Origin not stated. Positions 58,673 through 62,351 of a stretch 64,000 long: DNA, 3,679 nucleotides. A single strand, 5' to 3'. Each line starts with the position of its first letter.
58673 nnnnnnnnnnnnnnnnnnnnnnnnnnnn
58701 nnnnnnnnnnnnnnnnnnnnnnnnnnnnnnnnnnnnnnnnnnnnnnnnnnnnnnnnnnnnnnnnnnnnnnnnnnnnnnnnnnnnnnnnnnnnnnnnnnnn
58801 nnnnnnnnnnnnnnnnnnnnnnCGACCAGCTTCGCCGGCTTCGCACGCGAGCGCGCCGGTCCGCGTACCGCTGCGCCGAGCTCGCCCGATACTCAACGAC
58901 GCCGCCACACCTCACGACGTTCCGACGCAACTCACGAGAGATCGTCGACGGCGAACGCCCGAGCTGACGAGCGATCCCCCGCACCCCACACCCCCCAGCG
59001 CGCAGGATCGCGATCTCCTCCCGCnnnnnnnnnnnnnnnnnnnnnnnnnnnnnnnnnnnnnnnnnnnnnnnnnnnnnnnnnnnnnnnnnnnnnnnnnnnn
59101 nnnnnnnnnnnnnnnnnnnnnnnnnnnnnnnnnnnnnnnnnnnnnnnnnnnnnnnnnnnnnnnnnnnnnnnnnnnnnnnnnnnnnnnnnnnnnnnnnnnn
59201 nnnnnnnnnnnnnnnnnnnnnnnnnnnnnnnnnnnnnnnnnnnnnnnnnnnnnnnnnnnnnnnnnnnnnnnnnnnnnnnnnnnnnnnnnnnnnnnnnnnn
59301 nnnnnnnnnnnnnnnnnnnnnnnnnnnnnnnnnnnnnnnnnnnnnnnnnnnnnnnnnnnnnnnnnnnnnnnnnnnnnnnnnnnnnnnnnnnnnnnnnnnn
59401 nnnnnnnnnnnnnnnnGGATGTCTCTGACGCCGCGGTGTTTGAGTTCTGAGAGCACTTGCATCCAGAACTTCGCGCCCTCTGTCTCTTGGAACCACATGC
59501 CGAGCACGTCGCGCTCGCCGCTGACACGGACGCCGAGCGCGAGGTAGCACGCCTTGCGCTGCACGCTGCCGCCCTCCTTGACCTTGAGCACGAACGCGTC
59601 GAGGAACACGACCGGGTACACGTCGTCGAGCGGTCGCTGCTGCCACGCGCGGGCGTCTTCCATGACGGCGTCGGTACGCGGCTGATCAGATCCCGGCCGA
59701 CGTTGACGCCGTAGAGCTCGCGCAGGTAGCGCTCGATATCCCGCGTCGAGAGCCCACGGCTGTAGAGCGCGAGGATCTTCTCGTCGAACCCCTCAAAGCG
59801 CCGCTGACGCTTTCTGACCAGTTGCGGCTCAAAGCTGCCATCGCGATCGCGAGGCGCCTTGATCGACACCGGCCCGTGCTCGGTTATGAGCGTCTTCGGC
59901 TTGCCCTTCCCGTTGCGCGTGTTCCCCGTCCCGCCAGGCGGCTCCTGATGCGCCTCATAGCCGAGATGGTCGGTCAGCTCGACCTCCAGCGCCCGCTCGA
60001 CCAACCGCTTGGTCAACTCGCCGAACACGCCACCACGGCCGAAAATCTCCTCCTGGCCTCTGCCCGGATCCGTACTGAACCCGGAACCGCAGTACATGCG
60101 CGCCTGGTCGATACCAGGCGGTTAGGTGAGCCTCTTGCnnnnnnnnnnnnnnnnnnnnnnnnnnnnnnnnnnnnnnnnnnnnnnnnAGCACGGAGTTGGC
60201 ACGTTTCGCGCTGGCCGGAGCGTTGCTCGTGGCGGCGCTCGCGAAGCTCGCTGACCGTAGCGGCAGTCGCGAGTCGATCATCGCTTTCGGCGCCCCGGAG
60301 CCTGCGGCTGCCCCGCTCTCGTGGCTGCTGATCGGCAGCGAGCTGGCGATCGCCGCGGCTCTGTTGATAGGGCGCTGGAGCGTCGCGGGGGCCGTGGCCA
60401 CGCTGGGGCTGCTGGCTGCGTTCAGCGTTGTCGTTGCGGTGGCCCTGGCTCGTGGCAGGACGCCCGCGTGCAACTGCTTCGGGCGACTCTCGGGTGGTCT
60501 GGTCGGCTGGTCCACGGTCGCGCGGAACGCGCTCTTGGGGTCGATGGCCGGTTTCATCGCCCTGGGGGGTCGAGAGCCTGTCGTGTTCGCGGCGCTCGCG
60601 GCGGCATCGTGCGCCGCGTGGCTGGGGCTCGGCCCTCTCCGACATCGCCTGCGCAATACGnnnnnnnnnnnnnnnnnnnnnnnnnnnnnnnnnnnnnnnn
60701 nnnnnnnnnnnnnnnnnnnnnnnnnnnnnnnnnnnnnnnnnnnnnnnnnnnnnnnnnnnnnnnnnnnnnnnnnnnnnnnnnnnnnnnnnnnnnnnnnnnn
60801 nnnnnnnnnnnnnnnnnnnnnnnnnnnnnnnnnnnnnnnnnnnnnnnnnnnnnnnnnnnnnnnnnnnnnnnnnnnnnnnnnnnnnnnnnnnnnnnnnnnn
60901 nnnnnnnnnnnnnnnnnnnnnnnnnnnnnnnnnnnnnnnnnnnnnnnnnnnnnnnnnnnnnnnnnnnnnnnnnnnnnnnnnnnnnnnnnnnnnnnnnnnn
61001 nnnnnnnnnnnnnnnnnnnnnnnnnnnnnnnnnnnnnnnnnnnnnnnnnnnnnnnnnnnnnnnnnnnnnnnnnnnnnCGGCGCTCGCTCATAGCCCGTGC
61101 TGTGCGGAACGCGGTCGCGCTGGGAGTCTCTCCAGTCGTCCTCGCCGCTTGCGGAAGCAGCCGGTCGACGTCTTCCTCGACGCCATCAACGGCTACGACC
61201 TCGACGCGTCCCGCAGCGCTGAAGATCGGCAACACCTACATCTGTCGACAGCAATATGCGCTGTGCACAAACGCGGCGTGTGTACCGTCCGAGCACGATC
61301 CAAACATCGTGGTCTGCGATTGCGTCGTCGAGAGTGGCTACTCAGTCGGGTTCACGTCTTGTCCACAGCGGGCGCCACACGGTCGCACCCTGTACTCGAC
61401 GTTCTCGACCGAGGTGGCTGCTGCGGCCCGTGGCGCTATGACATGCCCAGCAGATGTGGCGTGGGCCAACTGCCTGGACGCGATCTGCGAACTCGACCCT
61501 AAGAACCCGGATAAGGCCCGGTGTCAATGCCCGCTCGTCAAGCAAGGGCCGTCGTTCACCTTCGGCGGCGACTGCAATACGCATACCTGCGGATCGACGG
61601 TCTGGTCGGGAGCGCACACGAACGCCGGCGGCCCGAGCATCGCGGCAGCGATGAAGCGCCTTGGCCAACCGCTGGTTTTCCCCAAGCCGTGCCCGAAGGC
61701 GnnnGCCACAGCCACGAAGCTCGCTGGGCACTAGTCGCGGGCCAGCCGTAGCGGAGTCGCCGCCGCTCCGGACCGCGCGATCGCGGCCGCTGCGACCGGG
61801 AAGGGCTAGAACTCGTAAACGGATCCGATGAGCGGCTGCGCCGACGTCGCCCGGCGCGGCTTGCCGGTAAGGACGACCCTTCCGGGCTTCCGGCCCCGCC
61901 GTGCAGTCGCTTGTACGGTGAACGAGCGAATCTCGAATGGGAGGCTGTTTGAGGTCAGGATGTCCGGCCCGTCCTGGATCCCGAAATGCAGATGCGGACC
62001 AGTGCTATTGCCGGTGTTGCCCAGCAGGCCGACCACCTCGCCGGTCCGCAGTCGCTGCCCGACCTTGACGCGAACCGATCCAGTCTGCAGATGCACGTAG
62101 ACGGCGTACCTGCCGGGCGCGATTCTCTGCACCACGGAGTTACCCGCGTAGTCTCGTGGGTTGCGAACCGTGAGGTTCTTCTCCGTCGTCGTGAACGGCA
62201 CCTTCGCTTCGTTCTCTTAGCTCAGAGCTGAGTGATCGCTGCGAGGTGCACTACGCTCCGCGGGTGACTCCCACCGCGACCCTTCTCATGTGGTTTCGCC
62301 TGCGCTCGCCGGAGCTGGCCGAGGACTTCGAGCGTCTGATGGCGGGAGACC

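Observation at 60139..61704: MauE-thioredoxin maturation module fused in frame to its apparent Cys-rich Tat-lipoprotein cargo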

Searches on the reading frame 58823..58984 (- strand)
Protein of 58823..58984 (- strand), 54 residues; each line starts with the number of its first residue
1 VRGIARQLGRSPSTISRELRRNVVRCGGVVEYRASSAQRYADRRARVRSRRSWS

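Call 92: search_protein_families(library=pfam, proteins=[window:58823-58984:-], max_evalue=0.01)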
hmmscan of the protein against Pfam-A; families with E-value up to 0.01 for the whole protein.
window:58823-58984:- (54 aa): 2 families
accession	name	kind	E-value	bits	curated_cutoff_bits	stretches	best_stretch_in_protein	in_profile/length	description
PF13936.12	HTH_38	-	1e-09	38.4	27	1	2-22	24-44/44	Helix-turn-helix domain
PF13384.12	HTH_23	-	0.0011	19.1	24.6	1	3-21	22-40/50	Homeodomain-like domain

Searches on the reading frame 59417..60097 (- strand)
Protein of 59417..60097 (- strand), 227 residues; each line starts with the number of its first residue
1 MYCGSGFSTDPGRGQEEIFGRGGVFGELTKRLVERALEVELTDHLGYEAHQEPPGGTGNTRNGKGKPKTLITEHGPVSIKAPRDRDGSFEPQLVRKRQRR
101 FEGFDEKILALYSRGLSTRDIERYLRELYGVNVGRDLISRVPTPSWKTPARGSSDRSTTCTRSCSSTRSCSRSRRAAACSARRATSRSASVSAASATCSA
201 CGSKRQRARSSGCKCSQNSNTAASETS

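Call 92: search_protein_families(library=pfam, proteins=[window:59417-60097:-], max_evalue=0.01)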
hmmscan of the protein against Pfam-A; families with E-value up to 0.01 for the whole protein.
window:59417-60097:- (227 aa): 1 family
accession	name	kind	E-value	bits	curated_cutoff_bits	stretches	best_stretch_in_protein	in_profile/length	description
PF00872.24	Transposase_mut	-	2e-29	103.1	21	1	16-141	17-140/379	Transposase, Mutator family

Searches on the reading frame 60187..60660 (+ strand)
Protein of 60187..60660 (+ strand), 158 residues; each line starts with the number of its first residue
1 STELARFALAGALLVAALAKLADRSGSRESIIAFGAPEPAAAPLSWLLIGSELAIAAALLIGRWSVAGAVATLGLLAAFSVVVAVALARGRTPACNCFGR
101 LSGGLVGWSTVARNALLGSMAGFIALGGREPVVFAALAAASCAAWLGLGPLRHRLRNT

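Call 54: search_dna_similar(query=window:60187-60660:+, collection=plasmids, mode=protein, max_evalue=0.001, max_rows=40, rows=spread)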
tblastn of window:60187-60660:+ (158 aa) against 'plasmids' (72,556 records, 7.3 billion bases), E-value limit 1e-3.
Records with a match: 3; places in all: 3; records where one place covers at least 80% of the query: 3.
Best place of each record, by identity: <60% 3.
By first word of the organism name: Streptomyces 3.
By predicted mobility (MOB-suite, as given by PLSDB): mobilizable 3.
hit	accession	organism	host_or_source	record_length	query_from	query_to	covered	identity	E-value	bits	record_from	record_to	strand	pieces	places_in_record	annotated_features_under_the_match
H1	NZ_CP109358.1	Streptomyces sp. NBC_01562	-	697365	23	149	80%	44.9%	2e-16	82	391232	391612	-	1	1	MauE/DoxX family redox-associated membrane protein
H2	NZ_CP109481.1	Streptomyces sp. NBC_01450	-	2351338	23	149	80%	44.1%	3e-16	82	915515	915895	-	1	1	none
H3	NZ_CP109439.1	Streptomyces sp. NBC_01483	-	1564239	23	149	80%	44.1%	9e-16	80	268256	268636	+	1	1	none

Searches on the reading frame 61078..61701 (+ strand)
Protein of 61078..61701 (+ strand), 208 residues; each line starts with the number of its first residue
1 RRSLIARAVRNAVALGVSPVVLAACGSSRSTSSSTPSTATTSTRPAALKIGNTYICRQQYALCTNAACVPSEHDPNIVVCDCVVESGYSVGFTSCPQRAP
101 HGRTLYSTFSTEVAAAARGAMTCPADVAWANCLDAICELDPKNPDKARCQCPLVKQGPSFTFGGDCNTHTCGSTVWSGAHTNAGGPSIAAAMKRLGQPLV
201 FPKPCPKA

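Call 3: search_protein_families(library=pfam, proteins=[window:61078-61701:+], max_evalue=1)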
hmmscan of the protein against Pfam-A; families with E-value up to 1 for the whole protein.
window:61078-61701:+ (208 aa): 0 families

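Call 4: search_protein_families(library=ncbifam, proteins=[window:61078-61701:+], max_evalue=1)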
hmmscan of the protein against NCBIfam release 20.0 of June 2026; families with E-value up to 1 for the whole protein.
window:61078-61701:+ (208 aa): 2 families
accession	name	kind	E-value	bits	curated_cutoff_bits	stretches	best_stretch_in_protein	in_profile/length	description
NF053527.1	lipo_Cory_WKLS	subfamily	0.043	13.7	105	1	12-45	3-36/166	WKL family lipoprotein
NF041941.1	lipo_FMN_PplA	exception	0.082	12.1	325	1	8-43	5-40/302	extracellular electron transfer flavoprotein PplA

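Call 9: search_protein_representatives(protein=window:61078-61701:+)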
Query: 208 residues. Proteins with E-value up to 0.001 (for the whole library): 287; up to 1e-10: 141; up to 1e-30: 23. The best 150 are listed.
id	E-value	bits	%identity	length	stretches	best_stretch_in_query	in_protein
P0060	5.4e-88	310.9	68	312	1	1-207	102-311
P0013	7.7e-86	303.9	68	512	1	1-208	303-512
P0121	1.0e-68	247.9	62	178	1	38-206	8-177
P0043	1.2e-58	215.0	55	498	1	7-207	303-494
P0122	5.3e-55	203.1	50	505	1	1-206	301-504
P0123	3.7e-52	193.8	51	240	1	7-207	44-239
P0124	8.0e-50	186.2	51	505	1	1-207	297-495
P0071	1.1e-49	185.7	51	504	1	15-207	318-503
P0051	1.5e-48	182.0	46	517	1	7-207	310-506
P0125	4.6e-47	177.2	45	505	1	6-207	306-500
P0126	2.7e-42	161.6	47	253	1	26-208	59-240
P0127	5.0e-42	160.8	46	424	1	1-207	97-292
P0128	7.1e-41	157.0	45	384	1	12-205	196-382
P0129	7.6e-41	156.9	47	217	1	42-208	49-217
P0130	1.8e-40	155.7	65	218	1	1-122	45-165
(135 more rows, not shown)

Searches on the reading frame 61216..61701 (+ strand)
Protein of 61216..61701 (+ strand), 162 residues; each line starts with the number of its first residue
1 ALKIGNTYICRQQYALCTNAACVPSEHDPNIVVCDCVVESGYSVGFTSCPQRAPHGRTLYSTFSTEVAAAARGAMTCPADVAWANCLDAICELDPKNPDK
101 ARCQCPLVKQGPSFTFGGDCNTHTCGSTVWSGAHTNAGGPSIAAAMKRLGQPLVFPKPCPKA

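Call 11: find_homologous_proteins(query=window:61216-61701:+)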
Query window:61216-61701:+ (162 aa): 30 proteins with E <= 0.001 among 121 candidates.
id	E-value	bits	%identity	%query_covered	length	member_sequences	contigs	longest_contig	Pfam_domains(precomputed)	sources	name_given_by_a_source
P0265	5.8e-78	279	70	99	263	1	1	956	-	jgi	jgi:hypothetical protein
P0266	5.9e-76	272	72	100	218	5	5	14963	-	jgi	jgi:hypothetical protein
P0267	1.3e-73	265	68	99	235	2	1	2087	-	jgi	jgi:hypothetical protein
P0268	2.0e-72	261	68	99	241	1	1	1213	-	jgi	jgi:hypothetical protein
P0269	4.6e-70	253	68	100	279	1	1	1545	-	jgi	jgi:hypothetical protein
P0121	2.2e-66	241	63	99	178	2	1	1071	-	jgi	jgi:hypothetical protein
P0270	1.1e-65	239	64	100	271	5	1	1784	-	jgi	jgi:hypothetical protein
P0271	5.1e-58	214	68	81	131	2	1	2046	-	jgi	jgi:hypothetical protein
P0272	5.9e-50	188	54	98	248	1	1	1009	-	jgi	jgi:hypothetical protein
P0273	5.5e-49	185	54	99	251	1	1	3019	-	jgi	jgi:hypothetical protein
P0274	9.2e-48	181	52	99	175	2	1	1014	-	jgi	jgi:hypothetical protein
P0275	1.7e-47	180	55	97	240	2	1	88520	-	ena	-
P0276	3.0e-47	179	55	96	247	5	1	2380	-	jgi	jgi:hypothetical protein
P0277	8.7e-47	177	53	99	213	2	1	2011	-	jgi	-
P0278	8.9e-47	177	70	66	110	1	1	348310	-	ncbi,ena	-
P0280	3.6e-46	175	53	98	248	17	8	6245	-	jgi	jgi:hypothetical protein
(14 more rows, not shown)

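Call 12: find_encoding_contigs(protein=P0275, flank=6000, max_places=3)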
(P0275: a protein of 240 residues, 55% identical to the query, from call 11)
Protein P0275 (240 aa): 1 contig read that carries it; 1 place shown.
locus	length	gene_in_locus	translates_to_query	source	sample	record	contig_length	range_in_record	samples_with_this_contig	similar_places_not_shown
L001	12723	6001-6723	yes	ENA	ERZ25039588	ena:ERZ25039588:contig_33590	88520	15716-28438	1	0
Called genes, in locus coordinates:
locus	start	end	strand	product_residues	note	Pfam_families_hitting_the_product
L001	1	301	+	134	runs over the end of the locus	PF03466:LysR_substrate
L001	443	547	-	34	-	-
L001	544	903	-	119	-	PF03551:PadR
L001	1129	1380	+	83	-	PF18029:Glyoxalase_6 (weak), PF00903:Glyoxalase (weak)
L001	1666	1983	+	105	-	-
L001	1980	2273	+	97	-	PF08281:Sigma70_r4_2, PF04545:Sigma70_r4 (weak)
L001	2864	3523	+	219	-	-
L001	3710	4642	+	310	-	PF00561:Abhydrolase_1 (weak), PF12697:Abhydrolase_6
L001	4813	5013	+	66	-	-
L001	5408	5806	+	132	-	PF00903:Glyoxalase (weak), PF18029:Glyoxalase_6 (weak)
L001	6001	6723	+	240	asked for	-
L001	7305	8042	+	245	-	-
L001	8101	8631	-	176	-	PF01209:Ubie_methyltran, PF08241:Methyltransf_11, PF13649:Methyltransf_25 (weak)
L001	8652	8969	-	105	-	PF13649:Methyltransf_25 (weak)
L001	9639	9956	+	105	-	PF04402:SIMPL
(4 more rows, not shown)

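Call 33: find_encoding_contigs(protein=P0266, flank=5000, max_places=4)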
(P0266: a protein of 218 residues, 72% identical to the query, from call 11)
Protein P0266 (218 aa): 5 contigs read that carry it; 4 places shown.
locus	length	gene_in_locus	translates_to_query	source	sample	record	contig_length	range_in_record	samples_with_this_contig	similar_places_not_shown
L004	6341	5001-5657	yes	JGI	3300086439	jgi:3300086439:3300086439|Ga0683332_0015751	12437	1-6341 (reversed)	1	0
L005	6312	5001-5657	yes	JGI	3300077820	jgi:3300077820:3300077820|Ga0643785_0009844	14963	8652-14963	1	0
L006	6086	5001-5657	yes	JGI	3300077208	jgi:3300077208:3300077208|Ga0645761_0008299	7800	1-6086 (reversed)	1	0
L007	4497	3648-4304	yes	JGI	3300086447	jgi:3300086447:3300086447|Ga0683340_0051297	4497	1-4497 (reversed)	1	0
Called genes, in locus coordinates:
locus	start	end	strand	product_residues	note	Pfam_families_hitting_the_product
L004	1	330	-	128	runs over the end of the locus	PF07784:DUF1622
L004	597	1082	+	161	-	PF06897:DUF1269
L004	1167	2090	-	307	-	PF12710:HAD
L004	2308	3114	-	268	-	PF00378:ECH_1, PF16113:ECH_2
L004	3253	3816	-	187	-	-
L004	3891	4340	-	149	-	PF06737:Transglycosylas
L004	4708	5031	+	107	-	PF07291:MauE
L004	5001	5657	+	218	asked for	-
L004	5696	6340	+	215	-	?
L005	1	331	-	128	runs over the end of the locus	PF07784:DUF1622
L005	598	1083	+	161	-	PF06897:DUF1269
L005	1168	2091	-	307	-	PF12710:HAD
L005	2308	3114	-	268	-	PF00378:ECH_1, PF16113:ECH_2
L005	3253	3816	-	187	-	-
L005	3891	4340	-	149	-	PF06737:Transglycosylas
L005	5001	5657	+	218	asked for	-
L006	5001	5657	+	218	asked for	-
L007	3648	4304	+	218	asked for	-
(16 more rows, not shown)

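Call 34: find_encoding_contigs(protein=P0280, flank=5000, max_places=4)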
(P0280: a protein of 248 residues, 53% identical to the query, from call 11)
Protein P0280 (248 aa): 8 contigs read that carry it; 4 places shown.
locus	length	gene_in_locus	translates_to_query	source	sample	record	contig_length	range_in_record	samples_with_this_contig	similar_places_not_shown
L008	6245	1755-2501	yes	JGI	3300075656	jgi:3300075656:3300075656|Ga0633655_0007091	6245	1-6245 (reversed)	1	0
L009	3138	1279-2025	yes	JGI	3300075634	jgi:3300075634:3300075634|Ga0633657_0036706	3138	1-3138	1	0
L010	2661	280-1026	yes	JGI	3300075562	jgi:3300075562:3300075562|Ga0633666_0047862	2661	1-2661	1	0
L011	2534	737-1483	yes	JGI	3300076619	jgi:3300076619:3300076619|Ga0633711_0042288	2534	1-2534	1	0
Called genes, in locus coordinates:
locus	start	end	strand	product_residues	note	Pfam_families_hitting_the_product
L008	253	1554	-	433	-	PF00144:Beta-lactamase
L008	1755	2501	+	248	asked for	-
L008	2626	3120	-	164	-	-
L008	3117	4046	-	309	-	PF12836:HHH_3 (faint), PF00633:HHH (faint), PF14520:HHH_5 (faint)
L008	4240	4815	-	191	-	-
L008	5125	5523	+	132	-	PF01243:PNPOx_N, PF12900:Pyridox_ox_2 (weak)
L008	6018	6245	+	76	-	?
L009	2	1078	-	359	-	?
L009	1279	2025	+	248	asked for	-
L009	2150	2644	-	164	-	-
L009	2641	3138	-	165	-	?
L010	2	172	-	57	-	?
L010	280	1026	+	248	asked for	-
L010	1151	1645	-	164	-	-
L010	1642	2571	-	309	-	PF12836:HHH_3 (faint), PF00633:HHH (faint), PF14520:HHH_5 (faint)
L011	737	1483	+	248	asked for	-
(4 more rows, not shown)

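Call 41: predict_structure(alignment_id=A3)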
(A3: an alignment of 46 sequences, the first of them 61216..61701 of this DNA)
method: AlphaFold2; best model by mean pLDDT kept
length: 162 residues; sequences in the alignment: 46
mean_pLDDT: 84.6   pTM: 0.80
mean pLDDT of the five models: 84.6, 83.9, 82.7, 80.4, 79.6
residues with pLDDT >= 90: 64; 70-90: 82; 50-70: 13; < 50: 3
segments of 3 or more residues with pLDDT < 50: none
pLDDT, mean of each block of 10 residues (from residue 1): 88 90 92 94 92 94 79 81 89 96 92 79 70 55 84 81 60
secondary structure, 60 per line:
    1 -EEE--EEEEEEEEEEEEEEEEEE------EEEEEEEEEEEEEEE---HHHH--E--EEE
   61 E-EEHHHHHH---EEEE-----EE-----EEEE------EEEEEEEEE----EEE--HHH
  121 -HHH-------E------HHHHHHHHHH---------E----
elements in order: E2-4 E7-24 E31-45 H49-52 E58-61 H65-70 E74-77 E90-93 E100-108 E113-115 H139-148

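Call 45: fold_search(model_id=the predicted structure, library=pdb)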
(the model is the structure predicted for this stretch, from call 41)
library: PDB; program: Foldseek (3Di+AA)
matches with E <= 10: 762; with E <= 0.001: 0
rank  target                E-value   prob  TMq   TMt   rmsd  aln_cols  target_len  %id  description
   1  9haa_A                1.9e-01  0.07  0.15  0.09  13.3       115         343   10  a5b3 GABAA Receptor resting state (released 2025-11-12)
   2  6d6u_E                1.9e-01  0.06  0.13  0.09  13.6       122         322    9  Human GABA-A receptor alpha1-beta2-gamma2 subtype in complex with GABA and flumazenil, conformation A (released 2018-06-27)
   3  6dw1_D                2.1e-01  0.07  0.15  0.13  13.7       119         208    8  Cryo-EM structure of the benzodiazepine-sensitive alpha1beta1gamma2S tri-heteromeric GABAA receptor in complex with GA (released 2018-08-08)
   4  9haa_E                2.8e-01  0.06  0.14  0.10  13.1       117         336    9  a5b3 GABAA Receptor resting state (released 2025-11-12)
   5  9hnr_A                2.9e-01  0.06  0.14  0.09  12.9       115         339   10  a5b3 GABAA Receptor in 1 a5 to 4 b3 stoichiometry in desensitized state (released 2025-12-24)
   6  9eqg_D                3.6e-01  0.06  0.15  0.09  12.8       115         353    9  CryoEM structure of human full-length alpha1beta3gamma2L GABA(A)R in complex with GABA and puerarin (released 2024-09-18)
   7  9hns_A                3.6e-01  0.05  0.14  0.10  13.1       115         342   10  a5b3 GABAAR bound to GABA and Mb25 in a desensitized state in saposin nanodiscs after long GABA treatment (released 2025-12-24)
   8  1o7l_C                3.6e-01  0.02  0.12  0.09  17.8       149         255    9  Molybdate-activated form of ModE from Escherichia coli (released 2003-02-20)
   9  8bgi_A                4.1e-01  0.06  0.14  0.09  13.2       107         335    9  GABA-A receptor a5 homomer - a5V1 - Flumazenil (released 2023-11-08)
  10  6zgk_A                4.3e-01  0.07  0.17  0.10  12.2       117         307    6  GLIC pentameric ligand-gated ion channel, pH 3 (released 2021-05-26)
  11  5oa0_A                4.3e-01  0.05  0.14  0.12  12.9       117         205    8  Crystal structure of mutant AChBP in complex with strychnine (T53F, Q74R, Y110A, I135S, W164F) (released 2018-08-01)
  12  4um3_T                4.3e-01  0.04  0.13  0.11  13.8       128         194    8  Engineered Ls-AChBP with alpha4-alpha4 binding pocket in complex with NS3920 (released 2015-07-22)
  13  6dw0_D                4.6e-01  0.05  0.14  0.11  13.7       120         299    8  Cryo-EM structure of the benzodiazepine-sensitive alpha1beta1gamma2S tri-heteromeric GABAA receptor in complex with GA (released 2018-08-08)
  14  8bhg_A                4.8e-01  0.05  0.15  0.10  13.1       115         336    9  GABA-A receptor a5 heteromer - a5V2 - Bretazenil (released 2023-11-15)
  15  3jae_A                4.8e-01  0.04  0.15  0.09  12.0       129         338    8  Structure of alpha-1 glycine receptor by single particle electron cryo-microscopy, glycine-bound state (released 2015-09-09)
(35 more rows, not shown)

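Call 86: search_solved_structures(query=A3, max_evalue=1)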
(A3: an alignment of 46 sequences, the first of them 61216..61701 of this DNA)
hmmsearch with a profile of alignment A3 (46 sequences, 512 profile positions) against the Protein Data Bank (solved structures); distinct sequences matched with E-value up to 1: 172 (the best 60 are shown).
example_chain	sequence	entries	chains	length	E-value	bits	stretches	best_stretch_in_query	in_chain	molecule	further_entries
2h1b_A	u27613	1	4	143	3.8e-10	42.8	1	159-270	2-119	Thiol-disulfide oxidoreductase resA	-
1st9_A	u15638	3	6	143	6.5e-10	42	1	159-270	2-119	Thiol-disulfide oxidoreductase resA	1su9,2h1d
2f9s_A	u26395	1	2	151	7.6e-10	41.8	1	159-270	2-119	Thiol-disulfide oxidoreductase resA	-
3c71_A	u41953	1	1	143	1.9e-09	40.4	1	159-270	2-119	Thiol-disulfide oxidoreductase resA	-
2yp6_A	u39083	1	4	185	4e-09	39.4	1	152-268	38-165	THIOREDOXIN FAMILY PROTEIN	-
3c73_A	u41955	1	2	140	4.7e-09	39.2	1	162-270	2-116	Thiol-disulfide oxidoreductase resA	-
4hqz_A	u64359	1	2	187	6e-09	38.8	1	153-268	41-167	Thioredoxin family protein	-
2m72_A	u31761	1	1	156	1.4e-08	37.6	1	161-284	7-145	Uncharacterized thioredoxin-like protein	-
8t4c_A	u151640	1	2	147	3.2e-08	36.4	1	157-263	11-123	Thioredoxin oxidoreductase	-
2h19_A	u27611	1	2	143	3.3e-08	36.4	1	159-270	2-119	Thiol-disulfide oxidoreductase resA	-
2h1a_A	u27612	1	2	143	3.4e-08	36.4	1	159-270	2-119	Thiol-disulfide oxidoreductase resA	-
4nmu_A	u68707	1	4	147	4.2e-08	36.1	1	153-270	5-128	Thiol-disulfide oxidoreductase ResA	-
2l5o_A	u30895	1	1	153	7.6e-08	35.2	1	161-280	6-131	Putative thioredoxin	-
3gl3_A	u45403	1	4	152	1.3e-07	34.4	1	158-269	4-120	Putative Thiol:disulfide interchange protein DsbE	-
2b5x_A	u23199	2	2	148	2.1e-07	33.8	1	178-287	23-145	YkuV protein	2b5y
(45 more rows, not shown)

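Call 88: search_solved_structures(query=window:61216-61701:+, max_evalue=10)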
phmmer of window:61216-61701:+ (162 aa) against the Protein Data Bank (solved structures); distinct sequences matched with E-value up to 10: 1.
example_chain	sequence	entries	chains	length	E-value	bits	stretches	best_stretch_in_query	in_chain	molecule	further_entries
1js4_A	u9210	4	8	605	0.94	12.8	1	34-72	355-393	ENDO/EXOCELLULASE E4 | T. FUSCA ENDO/EXO-CELLULASE E4 CATALYTIC DOMAIN AND CELLULOSE-BINDING DOMAIN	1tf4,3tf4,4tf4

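Call 89: fold_search(model_id=the predicted structure, library=viral)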
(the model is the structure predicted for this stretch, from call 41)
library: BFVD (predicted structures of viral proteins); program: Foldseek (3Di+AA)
matches with E <= 10: 433; with E <= 0.001: 2
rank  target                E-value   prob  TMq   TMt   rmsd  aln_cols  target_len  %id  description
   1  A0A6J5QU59            3.4e-06  1.00  0.58  0.53   3.8       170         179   12  Uncharacterized protein [uncultured Caudovirales phage]
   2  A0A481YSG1            9.4e-06  1.00  0.52  0.43   4.3       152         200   23  Uncharacterized protein [Marseillevirus LCMAC101]
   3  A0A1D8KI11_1          4.2e-01  0.25  0.25  0.05   9.0       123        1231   10  Tail protein [Synechococcus phage S-CAM1]
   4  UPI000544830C         4.2e-01  0.04  0.13  0.13  14.6       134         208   10  (no name look-up for this kind of identifier)
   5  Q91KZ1                4.5e-01  0.12  0.22  0.15   9.0       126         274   13  Envelope protein (Fragment) [Gadgets Gully virus]
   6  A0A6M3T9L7            4.8e-01  0.12  0.14  0.21   9.8        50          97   10  (no name in the UniProt tables at hand)
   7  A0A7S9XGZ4            6.0e-01  0.03  0.14  0.05  19.1       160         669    6  Peptidase S74 domain-containing protein [Virus NIOZ-UU159]
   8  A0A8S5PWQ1            7.5e-01  0.01  0.11  0.08  23.7       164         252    9  Uncharacterized protein [Myoviridae sp. ctgsk7]
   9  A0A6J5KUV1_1          7.9e-01  0.06  0.20  0.05  11.2       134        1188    8  Baseplate protein J-like [uncultured Caudovirales phage]
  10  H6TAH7                7.9e-01  0.04  0.14  0.15  12.4       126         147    8  Host range virulence factor [Cotia virus]
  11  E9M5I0                8.4e-01  0.04  0.16  0.17  15.9       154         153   10  Ig-like domain-containing protein [Cricetid gammaherpesvirus 2]
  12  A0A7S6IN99            8.4e-01  0.01  0.10  0.03  25.8       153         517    9  Putative capsid protein [Alteromonas phage phiAFP1]
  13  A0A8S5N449            8.8e-01  0.01  0.09  0.09  19.6       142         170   13  Tail completion protein [Myoviridae sp. ctxpQ22]
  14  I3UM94                9.9e-01  0.02  0.13  0.15  15.3       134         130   10  Uncharacterized protein [Colwellia phage 9A]
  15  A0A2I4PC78            9.9e-01  0.01  0.12  0.11  18.3       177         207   10  (no name in the UniProt tables at hand)
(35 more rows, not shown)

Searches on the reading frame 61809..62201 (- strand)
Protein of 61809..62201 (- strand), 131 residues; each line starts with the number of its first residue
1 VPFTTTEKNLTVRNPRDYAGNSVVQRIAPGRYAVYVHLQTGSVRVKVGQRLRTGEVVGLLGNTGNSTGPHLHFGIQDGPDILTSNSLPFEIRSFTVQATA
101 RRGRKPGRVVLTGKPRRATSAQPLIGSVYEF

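Call 64: search_protein_families(library=pfam, proteins=[window:61809-62201:-], max_evalue=0.001)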
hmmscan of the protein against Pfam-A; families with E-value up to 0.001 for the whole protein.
window:61809-62201:- (131 aa): 1 family
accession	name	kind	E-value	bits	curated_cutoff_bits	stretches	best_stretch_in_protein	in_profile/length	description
PF01551.29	Peptidase_M23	-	6e-15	55.7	28.7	1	15-77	30-89/96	Peptidase family M23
